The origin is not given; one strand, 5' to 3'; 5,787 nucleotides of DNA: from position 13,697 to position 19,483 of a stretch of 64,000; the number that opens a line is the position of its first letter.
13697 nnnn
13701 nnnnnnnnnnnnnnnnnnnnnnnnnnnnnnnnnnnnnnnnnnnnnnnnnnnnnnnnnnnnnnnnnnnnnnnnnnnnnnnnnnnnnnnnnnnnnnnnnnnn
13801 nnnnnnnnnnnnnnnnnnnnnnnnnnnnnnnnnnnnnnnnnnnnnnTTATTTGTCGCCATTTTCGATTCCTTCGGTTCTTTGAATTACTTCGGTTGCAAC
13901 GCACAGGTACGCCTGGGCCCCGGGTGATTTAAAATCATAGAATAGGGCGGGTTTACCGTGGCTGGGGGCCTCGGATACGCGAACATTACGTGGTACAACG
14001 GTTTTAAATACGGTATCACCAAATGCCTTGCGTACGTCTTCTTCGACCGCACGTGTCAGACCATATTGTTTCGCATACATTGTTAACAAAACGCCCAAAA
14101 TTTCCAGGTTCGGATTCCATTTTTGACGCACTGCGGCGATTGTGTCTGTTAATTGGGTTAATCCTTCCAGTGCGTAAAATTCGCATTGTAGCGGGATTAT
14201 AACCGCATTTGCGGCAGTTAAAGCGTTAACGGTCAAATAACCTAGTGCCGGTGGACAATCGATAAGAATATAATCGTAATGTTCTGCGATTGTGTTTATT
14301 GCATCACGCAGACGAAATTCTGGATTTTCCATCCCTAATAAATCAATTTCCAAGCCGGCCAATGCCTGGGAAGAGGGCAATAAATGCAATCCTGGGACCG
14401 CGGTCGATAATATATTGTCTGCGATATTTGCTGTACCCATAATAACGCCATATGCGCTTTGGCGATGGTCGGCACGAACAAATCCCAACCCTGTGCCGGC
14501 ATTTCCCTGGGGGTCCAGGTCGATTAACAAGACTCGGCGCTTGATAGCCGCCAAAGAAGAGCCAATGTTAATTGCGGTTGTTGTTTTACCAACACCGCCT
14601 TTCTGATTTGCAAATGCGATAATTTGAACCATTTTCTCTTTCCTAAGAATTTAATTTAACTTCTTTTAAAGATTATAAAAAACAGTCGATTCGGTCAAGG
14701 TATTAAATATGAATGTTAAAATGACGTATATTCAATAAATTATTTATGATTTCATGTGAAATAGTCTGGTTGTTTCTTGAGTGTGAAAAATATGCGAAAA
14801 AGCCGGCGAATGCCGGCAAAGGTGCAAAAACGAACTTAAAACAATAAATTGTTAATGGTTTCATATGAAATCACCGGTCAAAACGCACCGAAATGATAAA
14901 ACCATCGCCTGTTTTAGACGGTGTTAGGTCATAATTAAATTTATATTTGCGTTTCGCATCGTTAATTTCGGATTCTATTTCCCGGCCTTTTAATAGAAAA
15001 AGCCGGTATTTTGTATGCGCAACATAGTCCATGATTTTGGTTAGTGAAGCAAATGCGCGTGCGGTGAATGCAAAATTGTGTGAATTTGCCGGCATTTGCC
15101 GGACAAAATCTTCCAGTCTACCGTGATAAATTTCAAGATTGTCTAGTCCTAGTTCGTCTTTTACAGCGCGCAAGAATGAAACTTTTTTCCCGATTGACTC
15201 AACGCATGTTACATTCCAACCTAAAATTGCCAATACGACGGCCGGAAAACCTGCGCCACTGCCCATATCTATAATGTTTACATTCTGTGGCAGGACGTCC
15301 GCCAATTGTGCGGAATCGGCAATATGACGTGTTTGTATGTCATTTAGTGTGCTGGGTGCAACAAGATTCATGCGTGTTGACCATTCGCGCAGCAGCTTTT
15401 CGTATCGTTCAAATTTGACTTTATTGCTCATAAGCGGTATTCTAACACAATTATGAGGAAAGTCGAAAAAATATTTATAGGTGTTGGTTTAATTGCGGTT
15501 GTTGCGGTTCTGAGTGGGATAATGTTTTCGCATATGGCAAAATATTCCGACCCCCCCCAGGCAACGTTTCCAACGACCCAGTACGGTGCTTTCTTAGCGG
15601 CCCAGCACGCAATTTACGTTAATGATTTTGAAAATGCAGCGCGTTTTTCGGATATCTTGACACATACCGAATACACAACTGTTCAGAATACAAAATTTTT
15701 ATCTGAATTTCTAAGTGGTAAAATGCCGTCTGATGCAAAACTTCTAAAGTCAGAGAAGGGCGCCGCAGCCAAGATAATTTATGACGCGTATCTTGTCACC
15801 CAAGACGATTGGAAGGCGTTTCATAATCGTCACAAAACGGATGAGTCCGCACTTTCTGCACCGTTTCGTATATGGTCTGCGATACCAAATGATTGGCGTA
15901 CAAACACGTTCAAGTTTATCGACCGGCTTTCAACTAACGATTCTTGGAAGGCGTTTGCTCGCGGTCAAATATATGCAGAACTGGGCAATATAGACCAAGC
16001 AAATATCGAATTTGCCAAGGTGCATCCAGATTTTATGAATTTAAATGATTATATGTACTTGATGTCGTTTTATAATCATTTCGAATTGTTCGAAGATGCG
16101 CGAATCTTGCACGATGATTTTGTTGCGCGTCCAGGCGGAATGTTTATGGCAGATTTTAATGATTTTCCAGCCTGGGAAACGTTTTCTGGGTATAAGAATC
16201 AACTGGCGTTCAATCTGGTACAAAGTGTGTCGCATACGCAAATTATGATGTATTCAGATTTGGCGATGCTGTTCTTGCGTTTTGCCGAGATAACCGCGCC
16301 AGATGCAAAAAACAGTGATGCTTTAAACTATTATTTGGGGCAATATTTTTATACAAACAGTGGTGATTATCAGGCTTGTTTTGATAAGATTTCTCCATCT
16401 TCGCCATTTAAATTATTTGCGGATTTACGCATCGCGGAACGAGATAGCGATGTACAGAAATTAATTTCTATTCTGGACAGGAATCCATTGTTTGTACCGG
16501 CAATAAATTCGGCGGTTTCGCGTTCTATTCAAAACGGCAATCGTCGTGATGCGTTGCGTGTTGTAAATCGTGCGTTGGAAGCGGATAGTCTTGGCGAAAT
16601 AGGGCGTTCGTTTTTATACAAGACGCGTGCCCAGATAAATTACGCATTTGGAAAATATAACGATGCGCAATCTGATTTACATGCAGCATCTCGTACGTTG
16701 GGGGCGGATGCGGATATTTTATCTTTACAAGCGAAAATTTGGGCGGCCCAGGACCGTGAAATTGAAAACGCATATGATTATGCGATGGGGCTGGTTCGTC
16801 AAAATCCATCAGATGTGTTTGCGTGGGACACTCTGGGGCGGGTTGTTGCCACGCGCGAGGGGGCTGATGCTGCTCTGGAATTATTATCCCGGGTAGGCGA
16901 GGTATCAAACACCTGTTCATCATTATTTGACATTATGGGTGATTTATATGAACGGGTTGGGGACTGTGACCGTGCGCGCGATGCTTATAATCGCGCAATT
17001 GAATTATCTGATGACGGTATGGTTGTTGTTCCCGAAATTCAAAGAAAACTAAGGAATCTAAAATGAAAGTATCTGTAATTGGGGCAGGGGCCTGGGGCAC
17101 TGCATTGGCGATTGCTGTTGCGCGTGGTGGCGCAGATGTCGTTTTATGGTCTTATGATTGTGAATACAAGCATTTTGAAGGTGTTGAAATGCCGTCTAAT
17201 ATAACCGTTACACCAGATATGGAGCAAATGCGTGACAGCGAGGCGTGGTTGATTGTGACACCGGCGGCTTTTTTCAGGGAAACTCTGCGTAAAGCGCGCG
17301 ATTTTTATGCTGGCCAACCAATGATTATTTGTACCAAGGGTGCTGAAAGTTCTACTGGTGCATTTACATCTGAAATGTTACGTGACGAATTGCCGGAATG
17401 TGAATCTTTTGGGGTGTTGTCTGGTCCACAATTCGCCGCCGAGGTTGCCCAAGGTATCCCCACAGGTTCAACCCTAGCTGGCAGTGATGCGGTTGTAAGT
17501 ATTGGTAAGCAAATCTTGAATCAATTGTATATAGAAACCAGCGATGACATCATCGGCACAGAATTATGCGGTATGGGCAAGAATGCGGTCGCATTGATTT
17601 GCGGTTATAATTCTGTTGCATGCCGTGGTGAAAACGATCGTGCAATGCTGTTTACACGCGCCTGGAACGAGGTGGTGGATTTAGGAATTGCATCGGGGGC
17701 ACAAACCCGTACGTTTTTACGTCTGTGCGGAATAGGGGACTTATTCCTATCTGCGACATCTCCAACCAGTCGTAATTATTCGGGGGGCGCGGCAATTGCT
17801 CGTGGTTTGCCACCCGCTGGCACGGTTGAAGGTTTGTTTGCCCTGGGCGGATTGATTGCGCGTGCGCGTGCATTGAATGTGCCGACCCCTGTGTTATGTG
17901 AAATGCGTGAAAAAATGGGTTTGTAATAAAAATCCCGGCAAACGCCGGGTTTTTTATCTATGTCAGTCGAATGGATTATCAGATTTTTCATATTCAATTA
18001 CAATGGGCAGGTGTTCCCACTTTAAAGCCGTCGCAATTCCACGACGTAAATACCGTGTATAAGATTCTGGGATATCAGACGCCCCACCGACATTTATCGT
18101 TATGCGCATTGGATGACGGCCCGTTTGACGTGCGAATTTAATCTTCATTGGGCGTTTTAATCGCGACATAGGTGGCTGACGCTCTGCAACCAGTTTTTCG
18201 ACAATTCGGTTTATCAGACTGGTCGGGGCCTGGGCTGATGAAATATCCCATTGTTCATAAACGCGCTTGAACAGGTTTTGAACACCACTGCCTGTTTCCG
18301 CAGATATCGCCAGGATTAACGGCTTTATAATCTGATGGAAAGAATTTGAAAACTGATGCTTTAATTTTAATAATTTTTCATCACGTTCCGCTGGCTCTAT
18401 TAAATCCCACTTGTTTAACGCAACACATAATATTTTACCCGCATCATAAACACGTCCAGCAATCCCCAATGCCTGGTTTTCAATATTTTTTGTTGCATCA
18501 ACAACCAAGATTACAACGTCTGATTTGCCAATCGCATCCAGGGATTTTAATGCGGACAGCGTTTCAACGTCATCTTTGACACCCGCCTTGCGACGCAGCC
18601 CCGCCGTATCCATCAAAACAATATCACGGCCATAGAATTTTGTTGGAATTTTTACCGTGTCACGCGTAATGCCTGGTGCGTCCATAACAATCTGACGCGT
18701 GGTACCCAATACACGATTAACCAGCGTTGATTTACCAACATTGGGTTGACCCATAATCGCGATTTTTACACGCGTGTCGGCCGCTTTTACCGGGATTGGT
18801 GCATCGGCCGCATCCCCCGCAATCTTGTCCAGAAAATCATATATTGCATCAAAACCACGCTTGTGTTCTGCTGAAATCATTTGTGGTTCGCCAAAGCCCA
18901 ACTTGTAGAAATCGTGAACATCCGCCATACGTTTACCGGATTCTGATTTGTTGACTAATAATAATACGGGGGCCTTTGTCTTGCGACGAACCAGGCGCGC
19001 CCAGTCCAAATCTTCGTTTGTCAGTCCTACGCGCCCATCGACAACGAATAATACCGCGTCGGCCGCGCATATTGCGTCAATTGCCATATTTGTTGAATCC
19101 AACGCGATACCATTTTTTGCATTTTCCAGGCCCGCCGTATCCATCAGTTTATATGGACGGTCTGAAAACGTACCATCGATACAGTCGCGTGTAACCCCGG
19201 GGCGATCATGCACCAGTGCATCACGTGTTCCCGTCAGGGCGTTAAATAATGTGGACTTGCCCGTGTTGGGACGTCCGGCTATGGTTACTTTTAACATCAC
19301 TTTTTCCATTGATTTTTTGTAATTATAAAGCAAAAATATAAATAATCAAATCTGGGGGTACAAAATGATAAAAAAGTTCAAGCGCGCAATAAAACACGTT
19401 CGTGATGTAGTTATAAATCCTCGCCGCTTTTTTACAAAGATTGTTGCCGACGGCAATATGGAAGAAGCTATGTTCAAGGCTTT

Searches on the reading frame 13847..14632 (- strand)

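Call 16: search_protein_families(library=pfam, proteins=[window:13847-14632:-], max_evalue=0.0001)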
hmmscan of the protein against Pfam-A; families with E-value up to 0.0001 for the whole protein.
window:13847-14632:- (261 aa): 8 families
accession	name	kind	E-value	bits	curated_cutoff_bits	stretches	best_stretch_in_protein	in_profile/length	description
PF13614.12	AAA_31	-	1.3e-62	211.3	27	1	3-178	2-177/177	AAA domain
PF01656.29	CbiA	-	1.8e-27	96.2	25.4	1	5-228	1-124/125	CobQ/CobB/MinD/ParA nucleotide binding domain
PF09140.17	MipZ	-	9e-13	48.6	20.7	1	4-169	2-150/262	ATPase MipZ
PF06564.18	CBP_BcsQ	-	5e-11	43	21.3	1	4-145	3-142/234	Cellulose biosynthesis protein BcsQ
PF10609.15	ParA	-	1.7e-08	34.6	27.1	1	3-44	4-45/246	NUBPL iron-transfer P-loop NTPase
PF00142.24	Fer4_NifH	-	3.5e-06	27.2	25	0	10-44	7-41/271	4Fe-4S iron sulfur cluster binding proteins, NifH/frxC family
PF02374.21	ArsA_ATPase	-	6.7e-06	26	24.3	1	7-42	5-40/305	Anion-transporting ATPase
PF07015.17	VirC1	-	4e-05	23.5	24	0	3-40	2-39/231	VirC1 protein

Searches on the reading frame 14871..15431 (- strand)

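Call 55: search_protein_families(library=pfam, proteins=[window:14871-15431:-], max_evalue=0.001)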
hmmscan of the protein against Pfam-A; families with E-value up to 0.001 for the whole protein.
window:14871-15431:- (186 aa): 2 families
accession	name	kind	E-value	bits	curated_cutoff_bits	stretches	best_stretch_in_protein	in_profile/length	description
PF02527.21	GidB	-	7.5e-38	130.2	27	1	6-166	4-166/184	rRNA small subunit methyltransferase G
PF03848.20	TehB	-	0.00036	20.5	20.4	1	50-101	31-82/193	Tellurite resistance protein TehB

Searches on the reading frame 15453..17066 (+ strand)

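Call 17: search_protein_families(library=pfam, proteins=[window:15453-17066:+], max_evalue=0.0001)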
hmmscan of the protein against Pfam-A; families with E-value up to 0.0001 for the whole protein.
window:15453-17066:+ (537 aa): 4 families
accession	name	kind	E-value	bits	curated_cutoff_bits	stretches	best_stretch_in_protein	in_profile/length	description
PF13428.12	TPR_14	-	2.4e-09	37.4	23.5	0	494-519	6-31/44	Tetratricopeptide repeat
PF09976.15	TPR_21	-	3e-08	34.1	25.5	1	461-536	119-191/193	Tetratricopeptide repeat-like domain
PF07719.23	TPR_2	-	1.1e-06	28.8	27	0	495-519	7-31/34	Tetratricopeptide repeat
PF13424.12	TPR_12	-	3.5e-06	27.6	30.1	0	468-519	23-75/77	Tetratricopeptide repeat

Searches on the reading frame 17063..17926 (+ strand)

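Call 17: search_protein_families(library=pfam, proteins=[window:17063-17926:+], max_evalue=0.0001)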
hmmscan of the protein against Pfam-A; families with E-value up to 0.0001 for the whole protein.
window:17063-17926:+ (287 aa): 3 families
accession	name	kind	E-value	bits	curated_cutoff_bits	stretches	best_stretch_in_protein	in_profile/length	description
PF01210.29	NAD_Gly3P_dh_N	-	2.5e-31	109.3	23.1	1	2-142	1-154/158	NAD-dependent glycerol-3-phosphate dehydrogenase N-terminus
PF07479.19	NAD_Gly3P_dh_C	-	6e-24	85.3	25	1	162-278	1-124/142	NAD-dependent glycerol-3-phosphate dehydrogenase C-terminus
PF20618.3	GPD_NAD_C_bact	-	3.9e-07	30.9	27.6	1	222-277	1-62/66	Bacterial GPD, NAD-dependent C-terminal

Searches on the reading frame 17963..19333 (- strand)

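Call 17: search_protein_families(library=pfam, proteins=[window:17963-19333:-], max_evalue=0.0001)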
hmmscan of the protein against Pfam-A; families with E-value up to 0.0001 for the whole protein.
window:17963-19333:- (456 aa): 11 families
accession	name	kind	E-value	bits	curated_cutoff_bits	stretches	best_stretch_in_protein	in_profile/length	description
PF01926.29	MMR_HSR1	-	1.6e-48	163.9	21.9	2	15-129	1-113/113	50S ribosome-binding GTPase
PF02421.24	FeoB_N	-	9.9e-25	87.3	27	2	190-356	2-154/156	Ferrous iron transport protein B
PF00009.33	GTP_EFTU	-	6.5e-16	58.9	26.5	1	269-360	91-184/188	Elongation factor Tu GTP binding domain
PF14714.11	KH_dom-like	-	1.2e-15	57.9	27.3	1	370-447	3-79/81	KH-domain-like of EngA bacterial GTPase enzymes, C-terminal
PF00350.29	Dynamin_N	-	1.2e-11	45.4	27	0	191-213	1-23/168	Dynamin family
PF03193.22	RsgA_GTPase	-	1.2e-07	32.2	30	0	191-216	109-134/174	RsgA GTPase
PF03308.22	MeaB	-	6e-06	25.9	23.1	0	304-366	176-239/273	Methylmalonyl Co-A mutase-associated GTPase MeaB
PF08477.19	Roc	-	1e-05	26.2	27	0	190-214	1-25/119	Ras of Complex, Roc, domain of DAPkinase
PF04548.22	AIG1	-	1.9e-05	24.5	27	0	190-285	2-97/212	AIG1 family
PF00448.28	SRP54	-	2.6e-05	24.4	22.7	0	234-310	82-151/196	SRP54-type protein, GTPase domain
PF03266.21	NTPase_1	-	5.3e-05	23.6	23.9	0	190-243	1-54/168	NTPase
